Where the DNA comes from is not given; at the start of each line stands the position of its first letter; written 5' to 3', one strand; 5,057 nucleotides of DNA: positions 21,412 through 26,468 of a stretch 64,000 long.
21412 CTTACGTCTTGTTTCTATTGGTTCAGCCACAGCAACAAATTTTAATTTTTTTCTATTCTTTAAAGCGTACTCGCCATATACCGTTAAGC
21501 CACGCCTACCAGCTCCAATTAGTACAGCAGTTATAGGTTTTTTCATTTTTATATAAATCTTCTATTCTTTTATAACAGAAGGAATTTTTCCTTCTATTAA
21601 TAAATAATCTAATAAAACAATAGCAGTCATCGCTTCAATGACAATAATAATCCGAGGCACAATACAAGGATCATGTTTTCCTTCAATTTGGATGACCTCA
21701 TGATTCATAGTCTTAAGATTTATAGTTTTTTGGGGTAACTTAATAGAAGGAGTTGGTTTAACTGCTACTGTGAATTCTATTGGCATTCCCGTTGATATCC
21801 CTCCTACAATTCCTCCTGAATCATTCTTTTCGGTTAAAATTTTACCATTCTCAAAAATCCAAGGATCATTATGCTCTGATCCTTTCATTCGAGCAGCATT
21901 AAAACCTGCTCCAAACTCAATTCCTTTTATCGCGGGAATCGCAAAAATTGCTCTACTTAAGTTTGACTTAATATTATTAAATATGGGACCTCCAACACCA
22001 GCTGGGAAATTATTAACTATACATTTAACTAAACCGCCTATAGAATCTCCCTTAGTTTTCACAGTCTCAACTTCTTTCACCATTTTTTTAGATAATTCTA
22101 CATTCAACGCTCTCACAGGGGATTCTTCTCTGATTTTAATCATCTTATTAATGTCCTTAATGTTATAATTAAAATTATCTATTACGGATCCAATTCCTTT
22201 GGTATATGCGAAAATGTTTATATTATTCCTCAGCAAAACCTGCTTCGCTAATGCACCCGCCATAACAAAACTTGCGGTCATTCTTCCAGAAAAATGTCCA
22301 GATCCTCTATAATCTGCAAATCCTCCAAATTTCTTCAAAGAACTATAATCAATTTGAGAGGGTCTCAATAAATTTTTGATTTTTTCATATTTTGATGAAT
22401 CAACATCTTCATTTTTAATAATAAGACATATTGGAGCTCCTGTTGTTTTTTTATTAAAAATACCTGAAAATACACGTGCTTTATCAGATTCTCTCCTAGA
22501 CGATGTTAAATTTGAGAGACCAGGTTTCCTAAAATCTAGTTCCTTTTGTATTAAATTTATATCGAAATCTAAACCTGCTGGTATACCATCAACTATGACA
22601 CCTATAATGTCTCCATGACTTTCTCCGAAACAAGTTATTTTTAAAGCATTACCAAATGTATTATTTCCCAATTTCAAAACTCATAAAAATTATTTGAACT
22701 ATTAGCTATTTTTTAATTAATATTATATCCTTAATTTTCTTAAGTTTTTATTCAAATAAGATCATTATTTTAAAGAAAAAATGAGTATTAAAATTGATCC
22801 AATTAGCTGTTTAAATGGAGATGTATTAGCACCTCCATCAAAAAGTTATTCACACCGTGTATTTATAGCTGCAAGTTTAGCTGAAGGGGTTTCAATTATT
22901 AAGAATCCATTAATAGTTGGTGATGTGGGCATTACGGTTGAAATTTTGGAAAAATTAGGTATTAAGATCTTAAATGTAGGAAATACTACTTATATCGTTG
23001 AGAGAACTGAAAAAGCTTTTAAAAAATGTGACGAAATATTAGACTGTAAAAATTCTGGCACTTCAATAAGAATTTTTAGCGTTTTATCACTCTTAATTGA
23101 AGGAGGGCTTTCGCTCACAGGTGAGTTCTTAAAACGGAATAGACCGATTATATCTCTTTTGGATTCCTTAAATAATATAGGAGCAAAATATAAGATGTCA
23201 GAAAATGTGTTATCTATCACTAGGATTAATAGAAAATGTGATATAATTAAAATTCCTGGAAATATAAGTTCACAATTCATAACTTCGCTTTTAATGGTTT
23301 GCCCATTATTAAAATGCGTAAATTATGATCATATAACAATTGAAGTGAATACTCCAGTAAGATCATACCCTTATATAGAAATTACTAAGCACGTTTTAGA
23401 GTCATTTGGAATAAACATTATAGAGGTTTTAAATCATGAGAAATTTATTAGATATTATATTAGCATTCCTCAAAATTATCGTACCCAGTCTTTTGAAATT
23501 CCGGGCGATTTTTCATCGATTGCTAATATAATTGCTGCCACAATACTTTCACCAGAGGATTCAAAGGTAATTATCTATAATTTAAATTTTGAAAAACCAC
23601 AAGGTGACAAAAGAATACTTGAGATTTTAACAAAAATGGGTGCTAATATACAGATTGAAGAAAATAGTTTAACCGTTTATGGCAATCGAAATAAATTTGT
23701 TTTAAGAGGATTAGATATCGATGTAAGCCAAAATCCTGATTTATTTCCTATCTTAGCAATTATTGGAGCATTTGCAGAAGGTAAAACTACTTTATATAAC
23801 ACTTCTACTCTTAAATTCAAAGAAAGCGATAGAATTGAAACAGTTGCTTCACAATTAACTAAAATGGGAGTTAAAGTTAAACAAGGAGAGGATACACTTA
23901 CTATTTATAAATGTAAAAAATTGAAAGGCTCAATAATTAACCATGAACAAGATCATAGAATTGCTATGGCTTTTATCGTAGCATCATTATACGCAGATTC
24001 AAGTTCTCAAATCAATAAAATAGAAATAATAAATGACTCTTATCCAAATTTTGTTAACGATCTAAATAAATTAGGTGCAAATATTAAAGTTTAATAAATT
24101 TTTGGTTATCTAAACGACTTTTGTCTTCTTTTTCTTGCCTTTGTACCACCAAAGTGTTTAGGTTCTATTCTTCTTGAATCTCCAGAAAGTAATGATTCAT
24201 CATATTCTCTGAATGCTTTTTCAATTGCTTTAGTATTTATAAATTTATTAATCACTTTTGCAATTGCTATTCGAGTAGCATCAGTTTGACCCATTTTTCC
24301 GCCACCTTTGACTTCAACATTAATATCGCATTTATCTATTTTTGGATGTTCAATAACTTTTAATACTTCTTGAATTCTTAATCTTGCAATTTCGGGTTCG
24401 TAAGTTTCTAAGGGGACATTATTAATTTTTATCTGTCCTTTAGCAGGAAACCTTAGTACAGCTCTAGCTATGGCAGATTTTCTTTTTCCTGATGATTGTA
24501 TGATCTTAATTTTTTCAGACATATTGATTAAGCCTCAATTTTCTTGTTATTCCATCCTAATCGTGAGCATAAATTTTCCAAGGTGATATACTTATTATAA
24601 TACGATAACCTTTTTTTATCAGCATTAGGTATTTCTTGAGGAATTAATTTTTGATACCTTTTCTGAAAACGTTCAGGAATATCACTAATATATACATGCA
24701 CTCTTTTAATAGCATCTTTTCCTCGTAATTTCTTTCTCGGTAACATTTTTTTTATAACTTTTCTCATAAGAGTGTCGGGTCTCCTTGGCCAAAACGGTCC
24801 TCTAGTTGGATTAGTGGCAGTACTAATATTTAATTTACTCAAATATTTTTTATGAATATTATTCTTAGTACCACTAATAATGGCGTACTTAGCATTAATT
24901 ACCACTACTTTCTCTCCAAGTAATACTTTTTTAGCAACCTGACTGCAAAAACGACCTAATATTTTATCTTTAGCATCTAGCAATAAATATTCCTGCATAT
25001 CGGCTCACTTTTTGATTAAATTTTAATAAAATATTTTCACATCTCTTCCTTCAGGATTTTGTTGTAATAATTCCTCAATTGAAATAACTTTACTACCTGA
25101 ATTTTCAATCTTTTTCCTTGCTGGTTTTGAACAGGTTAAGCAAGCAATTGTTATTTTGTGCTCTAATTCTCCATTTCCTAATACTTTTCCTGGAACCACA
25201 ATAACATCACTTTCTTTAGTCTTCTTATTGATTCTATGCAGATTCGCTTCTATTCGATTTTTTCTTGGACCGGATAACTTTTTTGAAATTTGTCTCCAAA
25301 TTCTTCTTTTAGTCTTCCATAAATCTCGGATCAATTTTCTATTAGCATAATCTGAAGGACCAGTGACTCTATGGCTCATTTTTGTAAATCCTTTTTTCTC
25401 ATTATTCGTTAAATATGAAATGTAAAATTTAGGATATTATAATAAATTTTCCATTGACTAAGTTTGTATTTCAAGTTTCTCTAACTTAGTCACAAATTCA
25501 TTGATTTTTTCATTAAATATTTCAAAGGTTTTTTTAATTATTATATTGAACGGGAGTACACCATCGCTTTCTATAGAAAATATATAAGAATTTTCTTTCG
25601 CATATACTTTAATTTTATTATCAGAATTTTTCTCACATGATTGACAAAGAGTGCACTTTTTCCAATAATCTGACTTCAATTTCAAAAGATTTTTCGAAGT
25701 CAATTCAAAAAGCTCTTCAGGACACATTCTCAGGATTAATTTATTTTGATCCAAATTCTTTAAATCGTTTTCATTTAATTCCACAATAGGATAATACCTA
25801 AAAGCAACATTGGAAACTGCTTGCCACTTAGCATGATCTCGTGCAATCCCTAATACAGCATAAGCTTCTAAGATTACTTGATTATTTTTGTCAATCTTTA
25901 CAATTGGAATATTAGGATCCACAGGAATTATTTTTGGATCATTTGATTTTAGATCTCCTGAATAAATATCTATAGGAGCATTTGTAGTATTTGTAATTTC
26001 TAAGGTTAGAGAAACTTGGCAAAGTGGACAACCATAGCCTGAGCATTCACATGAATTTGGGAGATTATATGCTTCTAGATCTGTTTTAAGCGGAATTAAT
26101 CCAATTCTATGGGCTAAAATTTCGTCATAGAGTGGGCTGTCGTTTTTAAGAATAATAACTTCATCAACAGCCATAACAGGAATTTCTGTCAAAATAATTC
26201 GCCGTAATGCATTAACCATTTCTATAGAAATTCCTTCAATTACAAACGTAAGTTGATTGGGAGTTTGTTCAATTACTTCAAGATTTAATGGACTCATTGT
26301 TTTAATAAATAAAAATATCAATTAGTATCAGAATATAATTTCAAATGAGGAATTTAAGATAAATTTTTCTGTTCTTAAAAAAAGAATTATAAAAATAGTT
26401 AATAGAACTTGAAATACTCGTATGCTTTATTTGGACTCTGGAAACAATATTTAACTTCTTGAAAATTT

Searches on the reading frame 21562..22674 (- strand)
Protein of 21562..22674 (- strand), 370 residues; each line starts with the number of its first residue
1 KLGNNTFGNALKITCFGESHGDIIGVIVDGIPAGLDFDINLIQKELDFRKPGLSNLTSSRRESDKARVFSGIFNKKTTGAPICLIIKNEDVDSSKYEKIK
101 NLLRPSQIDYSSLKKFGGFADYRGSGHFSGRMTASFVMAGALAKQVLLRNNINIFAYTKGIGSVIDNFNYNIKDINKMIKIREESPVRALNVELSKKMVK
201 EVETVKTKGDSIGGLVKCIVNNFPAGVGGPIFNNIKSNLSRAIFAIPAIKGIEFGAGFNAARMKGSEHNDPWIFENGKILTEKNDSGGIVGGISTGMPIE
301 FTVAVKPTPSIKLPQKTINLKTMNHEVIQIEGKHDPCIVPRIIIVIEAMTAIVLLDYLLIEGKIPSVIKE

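Call 49: search_protein_families(library=pfam, proteins=[window:21562-22674:-], max_evalue=0.00001)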
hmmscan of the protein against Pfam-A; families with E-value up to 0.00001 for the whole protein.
window:21562-22674:- (370 aa): 1 family
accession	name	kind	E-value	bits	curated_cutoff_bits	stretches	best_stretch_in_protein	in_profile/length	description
PF01264.26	Chorismate_synt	-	3.1e-122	407.8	27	1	11-359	1-327/327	Chorismate synthase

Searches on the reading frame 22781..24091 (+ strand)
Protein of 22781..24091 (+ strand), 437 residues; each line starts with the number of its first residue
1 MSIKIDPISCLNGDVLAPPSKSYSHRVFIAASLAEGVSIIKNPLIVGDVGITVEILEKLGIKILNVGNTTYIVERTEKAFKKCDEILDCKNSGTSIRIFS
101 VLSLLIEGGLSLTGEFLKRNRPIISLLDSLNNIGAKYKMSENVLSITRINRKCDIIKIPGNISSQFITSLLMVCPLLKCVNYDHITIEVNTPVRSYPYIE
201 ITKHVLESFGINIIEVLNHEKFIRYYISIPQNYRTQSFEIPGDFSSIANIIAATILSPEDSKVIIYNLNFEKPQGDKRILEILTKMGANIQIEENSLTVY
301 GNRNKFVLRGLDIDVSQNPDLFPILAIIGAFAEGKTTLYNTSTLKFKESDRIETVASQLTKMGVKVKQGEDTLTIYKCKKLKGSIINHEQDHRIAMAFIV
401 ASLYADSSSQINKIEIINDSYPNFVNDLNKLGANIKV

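Call 49: search_protein_families(library=pfam, proteins=[window:22781-24091:+], max_evalue=0.00001)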
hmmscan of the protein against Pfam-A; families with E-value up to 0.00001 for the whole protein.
window:22781-24091:+ (437 aa): 1 family
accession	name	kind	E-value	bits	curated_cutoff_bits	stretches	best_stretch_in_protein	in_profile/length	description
PF00275.25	EPSP_synthase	-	1.4e-93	314.3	22.8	1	6-428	2-417/417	EPSP synthase (3-phosphoshikimate 1-carboxyvinyltransferase)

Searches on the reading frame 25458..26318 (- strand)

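Call 52: search_protein_families(library=pfam, proteins=[window:25458-26318:-], max_evalue=0.00001)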
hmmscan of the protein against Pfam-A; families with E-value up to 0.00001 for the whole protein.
window:25458-26318:- (286 aa): 2 families
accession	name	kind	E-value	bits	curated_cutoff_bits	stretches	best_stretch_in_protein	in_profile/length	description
PF01000.31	RNA_pol_A_bac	-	8.1e-17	62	33.9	1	68-165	6-102/119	RNA polymerase Rpb3/RpoA insert domain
PF01193.29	RNA_pol_L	-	6.6e-14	51.8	24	1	24-271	1-73/74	RNA polymerase Rpb3/Rpb11 dimerisation domain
